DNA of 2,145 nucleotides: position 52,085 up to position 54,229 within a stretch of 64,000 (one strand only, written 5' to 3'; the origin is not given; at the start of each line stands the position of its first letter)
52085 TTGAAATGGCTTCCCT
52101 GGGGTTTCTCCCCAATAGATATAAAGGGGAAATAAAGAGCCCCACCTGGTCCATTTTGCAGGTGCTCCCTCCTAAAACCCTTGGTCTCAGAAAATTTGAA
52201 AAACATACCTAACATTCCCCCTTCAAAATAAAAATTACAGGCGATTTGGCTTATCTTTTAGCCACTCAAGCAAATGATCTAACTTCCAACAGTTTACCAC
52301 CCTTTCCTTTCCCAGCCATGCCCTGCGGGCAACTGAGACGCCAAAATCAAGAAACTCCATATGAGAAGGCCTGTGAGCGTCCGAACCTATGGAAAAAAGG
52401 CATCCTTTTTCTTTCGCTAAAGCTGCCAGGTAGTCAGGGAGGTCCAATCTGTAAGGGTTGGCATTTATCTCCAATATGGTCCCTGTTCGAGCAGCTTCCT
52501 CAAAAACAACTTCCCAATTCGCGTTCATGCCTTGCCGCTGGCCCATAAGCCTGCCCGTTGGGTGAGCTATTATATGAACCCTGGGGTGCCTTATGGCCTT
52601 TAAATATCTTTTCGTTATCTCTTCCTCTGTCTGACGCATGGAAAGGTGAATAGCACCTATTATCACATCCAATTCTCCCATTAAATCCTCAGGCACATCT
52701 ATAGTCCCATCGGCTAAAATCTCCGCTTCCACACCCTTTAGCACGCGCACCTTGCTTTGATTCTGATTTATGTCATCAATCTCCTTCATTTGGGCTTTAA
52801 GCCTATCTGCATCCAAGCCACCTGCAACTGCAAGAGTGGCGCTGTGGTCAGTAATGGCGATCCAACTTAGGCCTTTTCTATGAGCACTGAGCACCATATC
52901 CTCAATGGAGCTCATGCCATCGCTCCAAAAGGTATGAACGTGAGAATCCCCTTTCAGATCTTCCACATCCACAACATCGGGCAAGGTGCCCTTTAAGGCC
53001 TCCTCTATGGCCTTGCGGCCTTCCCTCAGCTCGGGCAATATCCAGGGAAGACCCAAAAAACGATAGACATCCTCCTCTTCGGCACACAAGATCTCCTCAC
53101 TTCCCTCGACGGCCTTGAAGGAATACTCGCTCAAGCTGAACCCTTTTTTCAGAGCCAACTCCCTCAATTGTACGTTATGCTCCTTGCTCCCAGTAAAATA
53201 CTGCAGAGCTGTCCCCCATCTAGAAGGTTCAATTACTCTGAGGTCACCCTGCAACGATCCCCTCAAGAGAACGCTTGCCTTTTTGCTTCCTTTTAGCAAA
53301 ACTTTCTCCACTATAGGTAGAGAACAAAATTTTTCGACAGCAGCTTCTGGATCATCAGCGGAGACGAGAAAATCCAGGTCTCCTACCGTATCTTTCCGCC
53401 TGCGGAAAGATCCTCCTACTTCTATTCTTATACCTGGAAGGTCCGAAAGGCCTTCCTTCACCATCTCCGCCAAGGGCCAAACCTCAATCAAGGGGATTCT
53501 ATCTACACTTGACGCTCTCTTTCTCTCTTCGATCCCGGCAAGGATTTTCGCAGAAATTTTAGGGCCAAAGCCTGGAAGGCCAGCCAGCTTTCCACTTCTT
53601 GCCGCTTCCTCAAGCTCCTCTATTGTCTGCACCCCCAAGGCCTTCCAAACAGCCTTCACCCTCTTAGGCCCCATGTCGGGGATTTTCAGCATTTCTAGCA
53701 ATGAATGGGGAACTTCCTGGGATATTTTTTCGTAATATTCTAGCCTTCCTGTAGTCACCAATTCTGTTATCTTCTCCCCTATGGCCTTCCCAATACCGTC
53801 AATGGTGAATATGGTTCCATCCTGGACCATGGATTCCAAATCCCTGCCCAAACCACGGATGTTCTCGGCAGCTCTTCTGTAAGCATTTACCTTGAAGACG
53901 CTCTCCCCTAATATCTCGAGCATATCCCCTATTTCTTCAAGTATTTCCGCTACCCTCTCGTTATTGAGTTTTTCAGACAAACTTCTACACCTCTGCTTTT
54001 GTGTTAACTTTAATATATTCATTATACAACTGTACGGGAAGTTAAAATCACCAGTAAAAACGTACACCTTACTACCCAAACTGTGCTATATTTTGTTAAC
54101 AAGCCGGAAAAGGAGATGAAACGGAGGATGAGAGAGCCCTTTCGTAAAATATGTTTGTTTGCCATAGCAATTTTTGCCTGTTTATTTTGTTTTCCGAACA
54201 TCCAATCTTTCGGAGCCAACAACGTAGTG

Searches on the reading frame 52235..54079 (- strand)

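Call 64: search_protein_families(library=pfam, proteins=[window:52235-54079:-], max_evalue=0.00001)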
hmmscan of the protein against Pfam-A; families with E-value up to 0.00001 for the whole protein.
window:52235-54079:- (614 aa): 5 families
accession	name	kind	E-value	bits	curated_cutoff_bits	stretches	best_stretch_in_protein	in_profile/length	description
PF14791.11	DNA_pol_B_thumb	-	5.2e-23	81.1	25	1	291-353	1-63/63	DNA polymerase beta thumb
PF14716.13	HHH_8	-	3e-21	76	30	1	39-113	2-73/73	Helix-hairpin-helix domain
PF02811.25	PHP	-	7.1e-11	43.1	26.4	1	378-540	1-163/164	PHP domain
PF14520.12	HHH_5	-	1.9e-10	41.5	27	1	128-183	2-55/57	Helix-hairpin-helix domain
PF14792.12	DNA_pol_B_palm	-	2.4e-08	34.6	25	1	194-251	1-59/113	DNA polymerase beta palm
